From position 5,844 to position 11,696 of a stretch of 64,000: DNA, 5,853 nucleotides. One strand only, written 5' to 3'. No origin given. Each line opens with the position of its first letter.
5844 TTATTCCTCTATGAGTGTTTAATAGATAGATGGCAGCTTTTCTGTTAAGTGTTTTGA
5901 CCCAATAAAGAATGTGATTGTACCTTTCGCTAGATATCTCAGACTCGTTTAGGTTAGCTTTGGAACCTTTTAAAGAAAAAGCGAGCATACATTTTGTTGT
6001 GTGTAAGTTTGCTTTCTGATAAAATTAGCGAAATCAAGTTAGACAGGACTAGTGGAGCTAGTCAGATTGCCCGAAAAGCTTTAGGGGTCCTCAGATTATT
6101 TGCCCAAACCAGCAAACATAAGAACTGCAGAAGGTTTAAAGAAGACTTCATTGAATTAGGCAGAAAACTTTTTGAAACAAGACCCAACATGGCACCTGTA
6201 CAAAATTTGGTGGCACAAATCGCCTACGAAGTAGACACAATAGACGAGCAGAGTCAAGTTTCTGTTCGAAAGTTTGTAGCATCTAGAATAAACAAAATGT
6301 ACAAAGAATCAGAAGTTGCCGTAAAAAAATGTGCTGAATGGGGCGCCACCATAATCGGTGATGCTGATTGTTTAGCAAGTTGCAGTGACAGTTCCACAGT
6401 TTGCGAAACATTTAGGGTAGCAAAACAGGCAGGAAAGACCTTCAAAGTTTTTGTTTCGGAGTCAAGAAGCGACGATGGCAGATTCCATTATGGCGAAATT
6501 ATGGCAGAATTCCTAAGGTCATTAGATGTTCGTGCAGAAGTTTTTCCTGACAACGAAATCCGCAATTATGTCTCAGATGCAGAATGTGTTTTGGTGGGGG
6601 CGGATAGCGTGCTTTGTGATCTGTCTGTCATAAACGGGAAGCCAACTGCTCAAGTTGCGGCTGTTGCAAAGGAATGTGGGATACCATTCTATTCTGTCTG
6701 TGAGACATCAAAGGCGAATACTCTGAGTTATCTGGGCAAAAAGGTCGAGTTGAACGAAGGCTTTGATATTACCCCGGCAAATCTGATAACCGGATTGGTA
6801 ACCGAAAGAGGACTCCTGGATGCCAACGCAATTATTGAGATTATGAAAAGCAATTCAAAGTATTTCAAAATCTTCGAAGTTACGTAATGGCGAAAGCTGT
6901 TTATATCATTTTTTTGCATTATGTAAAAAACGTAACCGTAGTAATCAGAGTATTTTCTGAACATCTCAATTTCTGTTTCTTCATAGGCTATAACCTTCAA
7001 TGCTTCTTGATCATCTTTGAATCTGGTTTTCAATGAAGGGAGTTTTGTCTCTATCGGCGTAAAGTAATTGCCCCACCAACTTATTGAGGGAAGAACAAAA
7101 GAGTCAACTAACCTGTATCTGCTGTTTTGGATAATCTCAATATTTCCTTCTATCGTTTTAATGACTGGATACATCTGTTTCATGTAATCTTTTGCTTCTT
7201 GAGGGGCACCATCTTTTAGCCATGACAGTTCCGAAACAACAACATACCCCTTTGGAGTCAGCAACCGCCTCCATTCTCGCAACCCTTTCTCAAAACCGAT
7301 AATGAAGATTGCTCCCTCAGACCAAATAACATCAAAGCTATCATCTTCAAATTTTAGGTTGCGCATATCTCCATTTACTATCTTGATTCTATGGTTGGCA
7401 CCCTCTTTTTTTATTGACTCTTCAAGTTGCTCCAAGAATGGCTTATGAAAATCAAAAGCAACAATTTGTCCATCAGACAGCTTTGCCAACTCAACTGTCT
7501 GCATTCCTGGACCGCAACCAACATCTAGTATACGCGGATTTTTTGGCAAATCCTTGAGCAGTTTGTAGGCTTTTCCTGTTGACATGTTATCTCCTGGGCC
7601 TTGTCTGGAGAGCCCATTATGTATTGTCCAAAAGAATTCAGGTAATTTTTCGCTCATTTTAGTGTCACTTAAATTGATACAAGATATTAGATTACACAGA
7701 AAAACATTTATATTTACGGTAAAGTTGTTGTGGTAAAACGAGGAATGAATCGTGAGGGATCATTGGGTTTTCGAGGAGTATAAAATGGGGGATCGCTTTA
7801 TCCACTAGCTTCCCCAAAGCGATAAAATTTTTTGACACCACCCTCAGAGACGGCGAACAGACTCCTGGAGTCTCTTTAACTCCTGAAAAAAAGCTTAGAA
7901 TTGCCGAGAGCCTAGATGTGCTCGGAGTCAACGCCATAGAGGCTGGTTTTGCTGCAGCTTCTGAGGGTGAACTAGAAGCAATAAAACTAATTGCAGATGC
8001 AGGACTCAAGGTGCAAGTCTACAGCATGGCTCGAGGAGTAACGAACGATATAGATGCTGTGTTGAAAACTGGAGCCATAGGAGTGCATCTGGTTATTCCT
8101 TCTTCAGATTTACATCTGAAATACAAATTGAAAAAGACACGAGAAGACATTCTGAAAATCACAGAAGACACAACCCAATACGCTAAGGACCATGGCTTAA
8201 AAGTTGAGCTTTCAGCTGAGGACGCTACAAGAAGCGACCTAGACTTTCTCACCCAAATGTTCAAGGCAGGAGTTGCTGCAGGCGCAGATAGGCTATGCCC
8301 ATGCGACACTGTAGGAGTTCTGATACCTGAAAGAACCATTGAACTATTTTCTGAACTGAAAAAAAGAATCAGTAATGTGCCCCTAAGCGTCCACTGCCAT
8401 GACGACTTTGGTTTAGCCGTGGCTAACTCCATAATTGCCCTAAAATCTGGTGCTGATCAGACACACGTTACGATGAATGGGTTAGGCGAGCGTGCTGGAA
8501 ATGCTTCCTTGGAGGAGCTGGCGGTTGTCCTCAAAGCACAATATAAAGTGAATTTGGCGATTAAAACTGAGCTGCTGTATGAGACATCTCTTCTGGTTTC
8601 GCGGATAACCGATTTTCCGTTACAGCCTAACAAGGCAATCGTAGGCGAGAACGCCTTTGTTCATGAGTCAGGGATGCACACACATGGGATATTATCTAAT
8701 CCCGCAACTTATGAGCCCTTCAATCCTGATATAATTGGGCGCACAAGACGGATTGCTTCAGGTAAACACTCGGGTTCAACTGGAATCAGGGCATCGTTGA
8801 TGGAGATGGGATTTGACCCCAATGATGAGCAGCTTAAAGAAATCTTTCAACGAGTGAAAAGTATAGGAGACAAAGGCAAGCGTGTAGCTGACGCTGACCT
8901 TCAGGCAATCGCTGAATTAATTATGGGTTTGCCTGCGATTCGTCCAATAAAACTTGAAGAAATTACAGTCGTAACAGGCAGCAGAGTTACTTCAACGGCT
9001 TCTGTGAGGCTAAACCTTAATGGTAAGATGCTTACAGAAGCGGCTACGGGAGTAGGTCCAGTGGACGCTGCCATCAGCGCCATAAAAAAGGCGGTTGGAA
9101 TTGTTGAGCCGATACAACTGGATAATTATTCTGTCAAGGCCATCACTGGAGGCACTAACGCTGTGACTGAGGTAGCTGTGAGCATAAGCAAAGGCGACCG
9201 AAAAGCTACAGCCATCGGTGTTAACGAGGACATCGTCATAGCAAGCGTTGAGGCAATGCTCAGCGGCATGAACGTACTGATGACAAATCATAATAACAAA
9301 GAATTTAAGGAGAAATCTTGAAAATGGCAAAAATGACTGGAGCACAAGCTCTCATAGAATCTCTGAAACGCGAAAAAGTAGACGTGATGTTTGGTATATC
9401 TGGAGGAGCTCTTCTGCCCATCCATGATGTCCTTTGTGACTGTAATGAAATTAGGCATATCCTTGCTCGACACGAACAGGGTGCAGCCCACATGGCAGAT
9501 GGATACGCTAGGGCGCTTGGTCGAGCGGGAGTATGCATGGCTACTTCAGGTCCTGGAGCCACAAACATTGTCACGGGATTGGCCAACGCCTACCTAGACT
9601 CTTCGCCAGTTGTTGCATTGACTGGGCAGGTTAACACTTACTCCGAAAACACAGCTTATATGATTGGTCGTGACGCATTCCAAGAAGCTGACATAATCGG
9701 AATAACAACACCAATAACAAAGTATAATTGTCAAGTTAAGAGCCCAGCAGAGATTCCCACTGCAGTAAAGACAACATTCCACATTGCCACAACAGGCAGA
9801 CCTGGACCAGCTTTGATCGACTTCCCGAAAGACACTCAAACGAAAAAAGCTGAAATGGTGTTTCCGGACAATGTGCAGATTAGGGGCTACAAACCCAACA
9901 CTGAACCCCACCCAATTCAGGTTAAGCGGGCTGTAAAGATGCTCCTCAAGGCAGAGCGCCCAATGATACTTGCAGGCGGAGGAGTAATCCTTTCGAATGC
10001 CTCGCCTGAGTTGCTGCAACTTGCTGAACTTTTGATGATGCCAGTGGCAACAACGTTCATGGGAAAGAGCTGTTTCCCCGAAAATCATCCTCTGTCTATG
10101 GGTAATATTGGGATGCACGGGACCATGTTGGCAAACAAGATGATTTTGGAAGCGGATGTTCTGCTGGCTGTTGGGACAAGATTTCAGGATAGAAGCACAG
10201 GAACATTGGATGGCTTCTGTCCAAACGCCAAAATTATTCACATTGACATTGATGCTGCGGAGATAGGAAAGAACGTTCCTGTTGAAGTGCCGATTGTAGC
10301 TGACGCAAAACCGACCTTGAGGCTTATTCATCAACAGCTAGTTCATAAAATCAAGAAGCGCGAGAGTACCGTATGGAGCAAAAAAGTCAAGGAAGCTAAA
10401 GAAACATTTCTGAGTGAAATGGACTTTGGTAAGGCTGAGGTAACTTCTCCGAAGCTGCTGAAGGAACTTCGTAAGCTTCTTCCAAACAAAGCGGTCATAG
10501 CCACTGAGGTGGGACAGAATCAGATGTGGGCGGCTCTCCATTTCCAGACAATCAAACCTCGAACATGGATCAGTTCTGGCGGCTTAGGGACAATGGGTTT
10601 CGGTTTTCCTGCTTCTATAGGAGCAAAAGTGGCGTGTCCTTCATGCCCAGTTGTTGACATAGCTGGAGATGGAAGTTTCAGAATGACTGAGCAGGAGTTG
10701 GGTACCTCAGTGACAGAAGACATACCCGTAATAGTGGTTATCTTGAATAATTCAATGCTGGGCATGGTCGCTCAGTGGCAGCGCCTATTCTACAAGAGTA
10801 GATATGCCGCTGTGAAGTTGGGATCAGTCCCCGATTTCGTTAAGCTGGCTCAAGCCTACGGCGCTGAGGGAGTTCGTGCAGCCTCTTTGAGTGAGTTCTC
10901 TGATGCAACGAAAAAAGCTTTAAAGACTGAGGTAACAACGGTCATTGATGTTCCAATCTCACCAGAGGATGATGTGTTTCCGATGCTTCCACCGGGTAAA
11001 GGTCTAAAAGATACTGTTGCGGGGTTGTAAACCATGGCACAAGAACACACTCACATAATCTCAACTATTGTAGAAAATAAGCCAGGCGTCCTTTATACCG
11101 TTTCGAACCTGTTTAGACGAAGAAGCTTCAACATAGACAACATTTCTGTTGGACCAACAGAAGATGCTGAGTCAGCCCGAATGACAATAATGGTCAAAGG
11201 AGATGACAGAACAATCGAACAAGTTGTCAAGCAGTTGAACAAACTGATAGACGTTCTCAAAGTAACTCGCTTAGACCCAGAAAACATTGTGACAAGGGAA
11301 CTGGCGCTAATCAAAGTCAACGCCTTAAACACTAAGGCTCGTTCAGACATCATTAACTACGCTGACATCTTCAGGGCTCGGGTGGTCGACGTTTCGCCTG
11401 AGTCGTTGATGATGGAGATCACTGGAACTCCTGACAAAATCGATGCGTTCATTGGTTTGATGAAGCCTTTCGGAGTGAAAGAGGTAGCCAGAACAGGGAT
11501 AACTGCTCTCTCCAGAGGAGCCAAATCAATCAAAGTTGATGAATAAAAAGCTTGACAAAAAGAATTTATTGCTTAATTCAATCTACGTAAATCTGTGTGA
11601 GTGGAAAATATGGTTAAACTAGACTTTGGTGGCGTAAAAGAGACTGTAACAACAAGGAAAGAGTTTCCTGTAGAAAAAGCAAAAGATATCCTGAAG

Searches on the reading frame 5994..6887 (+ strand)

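Call 25: search_protein_families(library=pfam, proteins=[window:5994-6887:+])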
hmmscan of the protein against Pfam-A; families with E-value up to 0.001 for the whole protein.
window:5994-6887:+ (297 aa): 1 family
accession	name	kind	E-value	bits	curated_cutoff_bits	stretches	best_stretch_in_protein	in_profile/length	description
PF01008.23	IF-2B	-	2.4e-39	135.7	22.4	1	19-252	2-231/280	Initiation factor 2 subunit family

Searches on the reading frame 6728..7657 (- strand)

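Call 25: search_protein_families(library=pfam, proteins=[window:6728-7657:-])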
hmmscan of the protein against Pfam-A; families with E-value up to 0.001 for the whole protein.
window:6728-7657:- (309 aa): 15 families
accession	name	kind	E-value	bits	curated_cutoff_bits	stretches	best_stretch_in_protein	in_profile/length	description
PF13649.12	Methyltransf_25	-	7.1e-20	71.9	27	1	43-137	1-97/97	Methyltransferase domain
PF08241.18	Methyltransf_11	-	2.7e-19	70.1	21.2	1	44-141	1-95/95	Methyltransferase domain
PF13847.12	Methyltransf_31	-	3.1e-17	63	27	1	39-160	3-127/145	Methyltransferase domain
PF01209.24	Ubie_methyltran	-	4.9e-13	49.4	20.1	1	41-166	49-177/233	ubiE/COQ5 methyltransferase family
PF08242.18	Methyltransf_12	-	7.3e-10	39.9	30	1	44-138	1-97/98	Methyltransferase domain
PF00398.26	RrnaAD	-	1.4e-07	31.4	24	1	38-105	29-92/263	Ribosomal RNA adenine dimethylase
PF01189.24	Methyltr_RsmB-F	-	2.5e-07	31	27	1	39-109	8-81/199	16S rRNA methyltransferase RsmB/F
PF05175.20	MTS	-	2.9e-06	27.5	23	1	33-112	23-103/170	Methyltransferase small domain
PF01135.25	PCMT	-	4.6e-06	27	20.3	1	28-111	63-146/210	Protein-L-isoaspartate(D-aspartate) O-methyltransferase (PCMT)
PF13489.12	Methyltransf_23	-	2.1e-05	24.8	27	1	33-148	16-121/164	Methyltransferase domain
PF02353.26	CMAS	-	3.3e-05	23.8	27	1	40-145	63-168/273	Mycolic acid cyclopropane synthetase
PF06325.19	PrmA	-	0.00014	21.9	22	1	39-143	161-260/296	Ribosomal protein L11 methyltransferase (PrmA)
PF01728.25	FtsJ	-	0.00019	21.9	24.1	1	30-122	15-106/181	FtsJ-like methyltransferase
PF02390.23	Methyltransf_4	-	0.00037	20.4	24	1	40-101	2-64/173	Putative methyltransferase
PF08003.17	Methyltransf_9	-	0.00063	19.2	23.8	1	36-118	113-193/315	Protein of unknown function (DUF1698)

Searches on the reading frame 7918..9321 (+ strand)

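Call 25: search_protein_families(library=pfam, proteins=[window:7918-9321:+])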
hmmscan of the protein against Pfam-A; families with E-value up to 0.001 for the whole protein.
window:7918-9321:+ (467 aa): 3 families
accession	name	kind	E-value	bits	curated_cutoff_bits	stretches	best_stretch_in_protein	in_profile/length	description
PF00682.25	HMGL-like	-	3.3e-65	220.5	29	1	2-227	35-260/260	HMGL-like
PF08502.15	LeuA_dimer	-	1e-35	122.9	24.9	1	323-454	2-130/131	LeuA allosteric (dimerisation) domain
PF22617.1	HCS_D2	-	1.6e-26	92.9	27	1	241-321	1-82/82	Homocitrate synthase post-HMGL domain-like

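Call 49: search_protein_families(library=ncbifam, proteins=[window:7918-9321:+], max_evalue=1e-30)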
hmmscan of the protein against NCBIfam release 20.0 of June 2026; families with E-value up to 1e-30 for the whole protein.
window:7918-9321:+ (467 aa): 13 families
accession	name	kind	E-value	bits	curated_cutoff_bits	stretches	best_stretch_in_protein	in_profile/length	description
NF002085.0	PRK00915.1-2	subfamily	4.6e-168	560.1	517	1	2-457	47-502/504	2-isopropylmalate synthase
NF002086.0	PRK00915.1-3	equivalog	1.7e-136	455.8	532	1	2-464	40-511/516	2-isopropylmalate synthase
TIGR02090.1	LEU1_arch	subfamily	1.5e-134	448.7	484.75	1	2-331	34-362/363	isopropylmalate/citramalate/homocitrate synthases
TIGR00973.1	leuA_bact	equivalog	9.4e-128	426.8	598.7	1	2-452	35-494/494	2-isopropylmalate synthase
NF002087.0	PRK00915.1-4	equivalog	2.3e-122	409.1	729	1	2-462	40-510/516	2-isopropylmalate synthase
NF041069.1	IPMS_Sufob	equivalog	1.3e-121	406.4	600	1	2-336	34-369/371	isopropylmalate synthase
NF002088.0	PRK00915.1-5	equivalog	1.6e-118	396.4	697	1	2-465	37-509/514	2-isopropylmalate synthase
NF002084.0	PRK00915.1-1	equivalog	2.6e-104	349.7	748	1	2-464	38-509/523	2-isopropylmalate synthase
TIGR02660.1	nifV_homocitr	equivalog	1.3e-95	320.8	462.9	1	2-330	35-363/365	homocitrate synthase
TIGR02146.1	LysS_fung_arch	equivalog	9.4e-87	291.4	413.55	1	2-315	32-344/344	homocitrate synthase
TIGR00977.1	citramal_synth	equivalog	1.4e-65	221.6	450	1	42-455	84-517/526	citramalate synthase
NF042433.1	CitmalDyn_Leptosp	equivalog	1.4e-58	198.8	950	1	3-455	43-511/514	(R)-citramalate synthase CimA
NF042434.1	IPMS_Lepto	equivalog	1.2e-51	175.9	500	1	2-319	39-372/374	2-isopropylmalate synthase LeuA2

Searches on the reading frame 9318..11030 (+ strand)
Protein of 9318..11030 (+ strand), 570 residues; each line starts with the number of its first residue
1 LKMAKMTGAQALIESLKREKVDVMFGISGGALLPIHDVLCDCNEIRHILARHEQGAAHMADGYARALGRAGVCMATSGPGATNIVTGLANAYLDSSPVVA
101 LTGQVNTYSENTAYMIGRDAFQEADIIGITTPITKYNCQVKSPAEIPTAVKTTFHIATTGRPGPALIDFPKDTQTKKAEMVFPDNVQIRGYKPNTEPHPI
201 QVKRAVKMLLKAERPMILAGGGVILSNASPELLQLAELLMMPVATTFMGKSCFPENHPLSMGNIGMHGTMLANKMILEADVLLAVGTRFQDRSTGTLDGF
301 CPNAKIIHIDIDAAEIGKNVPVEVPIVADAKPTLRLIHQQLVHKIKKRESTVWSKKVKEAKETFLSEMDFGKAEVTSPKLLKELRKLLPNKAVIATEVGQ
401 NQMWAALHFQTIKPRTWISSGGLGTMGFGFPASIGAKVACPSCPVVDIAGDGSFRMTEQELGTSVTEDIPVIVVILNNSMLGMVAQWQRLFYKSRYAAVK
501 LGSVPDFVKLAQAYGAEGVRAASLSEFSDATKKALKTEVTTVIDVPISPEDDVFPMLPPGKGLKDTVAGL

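Call 25: search_protein_families(library=pfam, proteins=[window:9318-11030:+])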
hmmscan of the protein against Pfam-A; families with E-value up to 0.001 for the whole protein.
window:9318-11030:+ (570 aa): 3 families
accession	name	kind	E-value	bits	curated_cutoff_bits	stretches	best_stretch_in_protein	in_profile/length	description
PF00205.28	TPP_enzyme_M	-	7.3e-52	175.1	30.4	1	202-335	1-135/137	Thiamine pyrophosphate enzyme, central domain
PF02775.26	TPP_enzyme_C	-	2.2e-49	167.6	21.9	1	398-545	2-151/151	Thiamine pyrophosphate enzyme, C-terminal TPP binding domain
PF02776.23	TPP_enzyme_N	-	5.5e-39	133.1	26.8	1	6-127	1-117/119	Thiamine pyrophosphate enzyme, N-terminal TPP binding domain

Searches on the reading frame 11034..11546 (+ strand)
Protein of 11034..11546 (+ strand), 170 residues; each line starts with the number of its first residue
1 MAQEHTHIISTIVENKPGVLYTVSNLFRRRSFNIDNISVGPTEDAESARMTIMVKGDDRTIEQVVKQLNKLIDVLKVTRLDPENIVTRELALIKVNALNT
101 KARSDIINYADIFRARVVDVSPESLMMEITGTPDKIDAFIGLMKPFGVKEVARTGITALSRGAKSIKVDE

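Call 25: search_protein_families(library=pfam, proteins=[window:11034-11546:+])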
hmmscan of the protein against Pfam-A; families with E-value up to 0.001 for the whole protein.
window:11034-11546:+ (170 aa): 5 families
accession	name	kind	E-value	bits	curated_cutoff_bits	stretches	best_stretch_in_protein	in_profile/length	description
PF10369.15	ALS_ss_C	-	5e-34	116.6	23.2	1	88-162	1-74/74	Small subunit of acetolactate synthase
PF22629.2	ACT_AHAS_ss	-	1.3e-25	89.8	27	1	9-76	1-67/67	AHAS small subunit-like ACT domain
PF13710.12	ACT_5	-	6.9e-19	67.9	27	1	16-77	2-62/62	ACT domain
PF01842.31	ACT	-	1.7e-14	53.7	27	1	7-72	1-65/66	ACT domain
PF13291.12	ACT_4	-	4.8e-06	27.6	27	1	9-79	9-80/80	ACT domain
